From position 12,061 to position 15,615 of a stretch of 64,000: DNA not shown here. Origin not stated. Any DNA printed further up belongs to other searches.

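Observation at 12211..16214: AT-rich island: a 1084-aa all-alpha orphan protein plus a 214-aa partner, with their own promoter and terminator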

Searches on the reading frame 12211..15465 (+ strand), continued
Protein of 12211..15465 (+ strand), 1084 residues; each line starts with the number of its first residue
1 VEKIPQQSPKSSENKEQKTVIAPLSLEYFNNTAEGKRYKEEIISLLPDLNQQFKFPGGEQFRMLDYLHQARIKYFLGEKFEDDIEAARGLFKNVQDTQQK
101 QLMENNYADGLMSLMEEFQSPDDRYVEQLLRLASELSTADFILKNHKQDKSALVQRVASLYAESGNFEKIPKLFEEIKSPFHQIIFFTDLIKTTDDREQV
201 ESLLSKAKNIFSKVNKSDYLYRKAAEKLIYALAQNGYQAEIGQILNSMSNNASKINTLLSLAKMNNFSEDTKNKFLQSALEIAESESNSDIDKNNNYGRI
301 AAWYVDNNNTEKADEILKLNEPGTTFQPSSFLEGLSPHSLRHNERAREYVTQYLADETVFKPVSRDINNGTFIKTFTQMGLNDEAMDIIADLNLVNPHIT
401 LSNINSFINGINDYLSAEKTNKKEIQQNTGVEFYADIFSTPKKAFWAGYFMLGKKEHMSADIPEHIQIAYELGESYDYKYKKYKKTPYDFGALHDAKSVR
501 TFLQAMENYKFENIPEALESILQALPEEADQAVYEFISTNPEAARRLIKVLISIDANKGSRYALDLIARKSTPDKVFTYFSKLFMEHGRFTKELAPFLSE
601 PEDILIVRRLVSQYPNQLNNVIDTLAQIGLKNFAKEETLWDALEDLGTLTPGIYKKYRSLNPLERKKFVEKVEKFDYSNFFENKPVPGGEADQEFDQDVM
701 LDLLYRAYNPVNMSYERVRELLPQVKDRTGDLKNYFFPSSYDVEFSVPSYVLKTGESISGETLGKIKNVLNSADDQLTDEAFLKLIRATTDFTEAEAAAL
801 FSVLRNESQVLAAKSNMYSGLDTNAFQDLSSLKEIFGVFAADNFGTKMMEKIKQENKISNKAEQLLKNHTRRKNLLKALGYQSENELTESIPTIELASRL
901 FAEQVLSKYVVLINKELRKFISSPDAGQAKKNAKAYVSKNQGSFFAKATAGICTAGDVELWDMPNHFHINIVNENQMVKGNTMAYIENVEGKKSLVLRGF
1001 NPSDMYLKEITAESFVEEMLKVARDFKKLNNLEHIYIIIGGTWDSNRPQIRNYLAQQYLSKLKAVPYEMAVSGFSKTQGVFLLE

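Call 45: find_encoding_contigs(protein=P0005, flank=6000, max_places=2)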
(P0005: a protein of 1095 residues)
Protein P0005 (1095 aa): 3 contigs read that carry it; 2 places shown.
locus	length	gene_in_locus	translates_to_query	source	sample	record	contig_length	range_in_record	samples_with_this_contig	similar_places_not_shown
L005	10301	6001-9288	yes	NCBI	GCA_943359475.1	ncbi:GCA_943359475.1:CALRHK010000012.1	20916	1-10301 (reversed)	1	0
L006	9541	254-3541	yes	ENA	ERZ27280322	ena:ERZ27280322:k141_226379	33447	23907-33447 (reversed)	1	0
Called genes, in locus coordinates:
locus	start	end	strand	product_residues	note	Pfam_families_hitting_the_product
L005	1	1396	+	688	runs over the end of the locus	PF02518:HATPase_c, PF00204:DNA_gyraseB, PF01751:Toprim, PF00986:DNA_gyraseB_C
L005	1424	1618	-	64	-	-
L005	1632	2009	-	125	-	PF03129:HGTP_anticodon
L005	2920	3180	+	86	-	-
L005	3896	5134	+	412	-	PF04851:ResIII, PF00270:DEAD, PF00271:Helicase_C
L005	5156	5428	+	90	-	PF12674:Zn_ribbon_2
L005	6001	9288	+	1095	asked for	-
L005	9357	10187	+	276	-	-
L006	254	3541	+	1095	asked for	-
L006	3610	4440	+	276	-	-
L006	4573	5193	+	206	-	-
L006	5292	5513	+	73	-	PF01783:Ribosomal_L32p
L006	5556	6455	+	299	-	PF01029:NusB, PF00293:NUDIX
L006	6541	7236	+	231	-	PF22935:RM44_endonuclase, PF14622:Ribonucleas_3_3, PF00636:Ribonuclease_3, PF22892:DSRM_MRPL44 (weak), PF00035:dsrm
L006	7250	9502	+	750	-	PF00005:ABC_tran (faint), PF02463:SMC_N, PF13175:AAA_15, PF13476:AAA_23, PF13555:AAA_29 (weak), PF13304:AAA_21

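Call 46: find_encoding_contigs(protein=P0006, flank=6000, max_places=2)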
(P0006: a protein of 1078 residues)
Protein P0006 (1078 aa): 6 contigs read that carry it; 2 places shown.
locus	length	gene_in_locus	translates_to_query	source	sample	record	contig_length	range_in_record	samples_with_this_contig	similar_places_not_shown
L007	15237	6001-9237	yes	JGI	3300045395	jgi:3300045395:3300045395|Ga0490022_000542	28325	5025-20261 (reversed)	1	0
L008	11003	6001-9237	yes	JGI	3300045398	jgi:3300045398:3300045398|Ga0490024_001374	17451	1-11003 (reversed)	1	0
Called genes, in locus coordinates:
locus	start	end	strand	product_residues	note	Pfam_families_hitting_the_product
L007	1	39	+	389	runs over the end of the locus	PF01168:Ala_racemase_N, PF00842:Ala_racemase_C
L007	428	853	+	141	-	-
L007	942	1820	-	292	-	PF01745:IPT (weak), PF01715:IPPT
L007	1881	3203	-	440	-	PF00275:EPSP_synthase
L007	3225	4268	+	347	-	PF01565:FAD_binding_4, PF02873:MurB_C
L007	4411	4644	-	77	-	PF01541:GIY-YIG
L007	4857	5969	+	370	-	PF02195:ParB_N, PF17762:HTH_ParB, PF23552:ParB_C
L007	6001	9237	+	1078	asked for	-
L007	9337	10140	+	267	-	-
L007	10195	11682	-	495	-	PF13328:HD_4, PF01966:HD (weak), PF04607:RelA_SpoT, PF02824:TGS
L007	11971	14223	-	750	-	PF01751:Toprim, PF01131:Topoisom_bac, PF01396:Zn_ribbon_Top1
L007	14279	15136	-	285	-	PF02481:DNA_processg_A, PF17782:WHD_DprA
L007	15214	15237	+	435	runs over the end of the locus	PF02403:Seryl_tRNA_N, PF00587:tRNA-synt_2b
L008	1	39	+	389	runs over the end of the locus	PF01168:Ala_racemase_N, PF00842:Ala_racemase_C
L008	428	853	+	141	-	-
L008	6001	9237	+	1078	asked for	-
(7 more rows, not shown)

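Call 47: find_encoding_contigs(protein=P0008, flank=6000, max_places=2)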
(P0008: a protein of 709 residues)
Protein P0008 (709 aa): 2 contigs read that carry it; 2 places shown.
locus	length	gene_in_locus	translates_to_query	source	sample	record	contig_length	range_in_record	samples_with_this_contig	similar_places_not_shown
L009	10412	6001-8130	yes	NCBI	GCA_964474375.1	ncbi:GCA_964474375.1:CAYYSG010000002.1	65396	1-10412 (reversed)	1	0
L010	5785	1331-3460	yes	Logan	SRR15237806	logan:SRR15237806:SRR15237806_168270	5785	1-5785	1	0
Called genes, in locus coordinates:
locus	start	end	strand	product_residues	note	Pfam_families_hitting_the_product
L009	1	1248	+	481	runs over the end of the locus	PF00133:tRNA-synt_1, PF01406:tRNA-synt_1e (weak), PF09334:tRNA-synt_1g, PF00133:tRNA-synt_1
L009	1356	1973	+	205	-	PF13521:AAA_28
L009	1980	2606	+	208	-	PF01928:CYTH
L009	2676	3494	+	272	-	PF01026:TatD_DNase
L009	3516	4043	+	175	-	PF01250:Ribosomal_S6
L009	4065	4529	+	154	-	PF00436:SSB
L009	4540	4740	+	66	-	PF01084:Ribosomal_S18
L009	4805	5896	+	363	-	-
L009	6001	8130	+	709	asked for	-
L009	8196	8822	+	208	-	-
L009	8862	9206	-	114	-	PF01329:Pterin_4a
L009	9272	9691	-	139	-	-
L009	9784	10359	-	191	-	PF08207:EFP_N, PF01132:EFP (weak), PF09285:Elong-fact-P_C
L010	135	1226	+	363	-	-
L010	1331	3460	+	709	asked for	-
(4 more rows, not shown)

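Call 50: find_encoding_contigs(protein=P0020, flank=5000, max_places=1)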
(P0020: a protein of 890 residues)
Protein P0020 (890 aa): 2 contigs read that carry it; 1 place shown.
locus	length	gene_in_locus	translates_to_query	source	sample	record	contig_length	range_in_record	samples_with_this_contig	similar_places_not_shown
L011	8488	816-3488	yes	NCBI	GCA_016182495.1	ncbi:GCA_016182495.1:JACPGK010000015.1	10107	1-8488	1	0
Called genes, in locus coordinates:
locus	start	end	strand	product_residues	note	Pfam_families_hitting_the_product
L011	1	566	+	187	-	?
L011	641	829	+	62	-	-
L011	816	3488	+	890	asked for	-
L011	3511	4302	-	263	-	-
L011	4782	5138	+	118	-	PF02498:Bro-N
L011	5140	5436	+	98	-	-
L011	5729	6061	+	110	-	-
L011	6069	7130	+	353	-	-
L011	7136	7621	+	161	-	-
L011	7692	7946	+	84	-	-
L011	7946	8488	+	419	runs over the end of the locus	PF13088:BNR_2 (weak), PF15892:BNR_4 (faint), PF24316:Tli3 (faint), PF02012:BNR (faint), PF15902:Sortilin-Vps10 (faint), PF13088:BNR_2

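Call 52: find_encoding_contigs(protein=P0085, flank=5000, max_places=1)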
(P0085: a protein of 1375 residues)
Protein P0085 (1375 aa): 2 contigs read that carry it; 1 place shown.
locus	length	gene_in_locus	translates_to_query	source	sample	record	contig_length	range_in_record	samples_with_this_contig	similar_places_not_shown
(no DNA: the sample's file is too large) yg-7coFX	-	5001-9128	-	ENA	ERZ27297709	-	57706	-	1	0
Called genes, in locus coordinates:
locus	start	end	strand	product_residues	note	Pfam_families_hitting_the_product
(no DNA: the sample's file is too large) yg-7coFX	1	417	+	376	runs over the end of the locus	-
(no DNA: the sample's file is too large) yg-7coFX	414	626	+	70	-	-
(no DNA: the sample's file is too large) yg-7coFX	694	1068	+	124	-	PF00072:Response_reg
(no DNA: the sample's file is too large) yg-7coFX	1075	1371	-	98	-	-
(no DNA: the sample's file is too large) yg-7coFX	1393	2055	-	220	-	PF02592:Vut_1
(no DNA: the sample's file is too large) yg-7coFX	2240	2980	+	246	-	PF00106:adh_short, PF01370:Epimerase (weak), PF08659:KR, PF23441:SDR (weak), PF13561:adh_short_C2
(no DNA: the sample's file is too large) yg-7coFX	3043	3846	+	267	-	-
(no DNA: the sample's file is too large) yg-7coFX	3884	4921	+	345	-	-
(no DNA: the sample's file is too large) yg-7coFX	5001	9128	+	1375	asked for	-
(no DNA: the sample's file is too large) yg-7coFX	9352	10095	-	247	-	-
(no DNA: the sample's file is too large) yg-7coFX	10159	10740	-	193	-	-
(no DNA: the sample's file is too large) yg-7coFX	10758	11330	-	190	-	-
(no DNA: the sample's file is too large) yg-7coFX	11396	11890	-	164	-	-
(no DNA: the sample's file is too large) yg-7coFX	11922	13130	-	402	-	PF00930:DPPIV_N (weak)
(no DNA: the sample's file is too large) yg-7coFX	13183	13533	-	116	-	-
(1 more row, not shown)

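Call 53: find_encoding_contigs(protein=P0110, flank=5000, max_places=1)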
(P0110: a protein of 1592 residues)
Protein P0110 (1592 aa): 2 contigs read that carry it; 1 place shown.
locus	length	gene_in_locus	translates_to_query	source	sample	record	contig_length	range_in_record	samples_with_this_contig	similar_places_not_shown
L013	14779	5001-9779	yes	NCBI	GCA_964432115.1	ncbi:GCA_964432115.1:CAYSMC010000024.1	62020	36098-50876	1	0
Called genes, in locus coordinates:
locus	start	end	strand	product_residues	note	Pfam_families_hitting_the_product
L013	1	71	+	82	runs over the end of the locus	-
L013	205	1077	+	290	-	PF12146:Hydrolase_4, PF08538:DUF1749 (weak)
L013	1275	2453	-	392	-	-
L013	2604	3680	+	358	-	PF01636:APH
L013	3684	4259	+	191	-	PF02195:ParB_N (faint)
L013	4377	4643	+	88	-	-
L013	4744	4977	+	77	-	-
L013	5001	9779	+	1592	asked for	-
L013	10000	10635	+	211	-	-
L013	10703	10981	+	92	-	-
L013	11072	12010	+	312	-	-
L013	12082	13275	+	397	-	-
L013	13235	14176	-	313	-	-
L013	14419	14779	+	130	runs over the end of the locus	-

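Call 65: search_protein_families(library=phrogs, proteins=[window:12211-15462:+], max_evalue=0.01)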
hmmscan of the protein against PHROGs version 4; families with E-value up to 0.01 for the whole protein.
window:12211-15462:+ (1084 aa): 0 families

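Call 67: list_cluster_members(proteins=[P0001, P0003, P0005, P0008, P0020, P0085, P0110, P0156])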
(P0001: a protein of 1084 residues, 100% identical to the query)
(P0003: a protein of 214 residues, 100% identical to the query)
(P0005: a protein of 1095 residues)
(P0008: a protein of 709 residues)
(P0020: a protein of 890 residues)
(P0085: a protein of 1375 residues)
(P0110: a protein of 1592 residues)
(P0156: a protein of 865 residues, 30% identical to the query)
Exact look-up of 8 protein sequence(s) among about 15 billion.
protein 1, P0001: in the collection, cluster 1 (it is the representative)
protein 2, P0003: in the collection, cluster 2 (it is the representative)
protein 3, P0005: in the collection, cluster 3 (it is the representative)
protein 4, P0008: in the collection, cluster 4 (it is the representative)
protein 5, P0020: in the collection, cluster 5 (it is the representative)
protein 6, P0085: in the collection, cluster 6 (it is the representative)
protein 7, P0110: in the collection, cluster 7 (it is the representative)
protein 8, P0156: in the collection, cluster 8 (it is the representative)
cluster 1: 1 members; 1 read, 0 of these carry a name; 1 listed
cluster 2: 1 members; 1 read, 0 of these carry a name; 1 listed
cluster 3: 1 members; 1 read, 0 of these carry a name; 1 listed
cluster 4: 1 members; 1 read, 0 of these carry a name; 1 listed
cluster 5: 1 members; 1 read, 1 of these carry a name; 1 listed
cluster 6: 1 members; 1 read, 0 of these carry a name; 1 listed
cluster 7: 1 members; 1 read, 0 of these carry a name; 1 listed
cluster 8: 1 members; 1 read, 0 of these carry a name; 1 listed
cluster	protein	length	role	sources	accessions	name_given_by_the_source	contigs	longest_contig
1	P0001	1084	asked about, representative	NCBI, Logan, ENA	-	-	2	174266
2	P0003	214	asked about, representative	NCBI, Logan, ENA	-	-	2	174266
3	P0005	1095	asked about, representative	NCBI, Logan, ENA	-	-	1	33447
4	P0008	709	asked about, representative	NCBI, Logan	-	-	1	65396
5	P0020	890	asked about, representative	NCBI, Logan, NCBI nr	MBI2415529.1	MAG: hypothetical protein HYV33_02585 [Candidatus Kerfeldbacteria bacterium] | hypothetical protein [Candidatus Kerfeldbacteria bacterium]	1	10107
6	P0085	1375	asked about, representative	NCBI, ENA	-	-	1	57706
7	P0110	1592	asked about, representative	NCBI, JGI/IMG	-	-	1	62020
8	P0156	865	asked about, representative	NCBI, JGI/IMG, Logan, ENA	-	-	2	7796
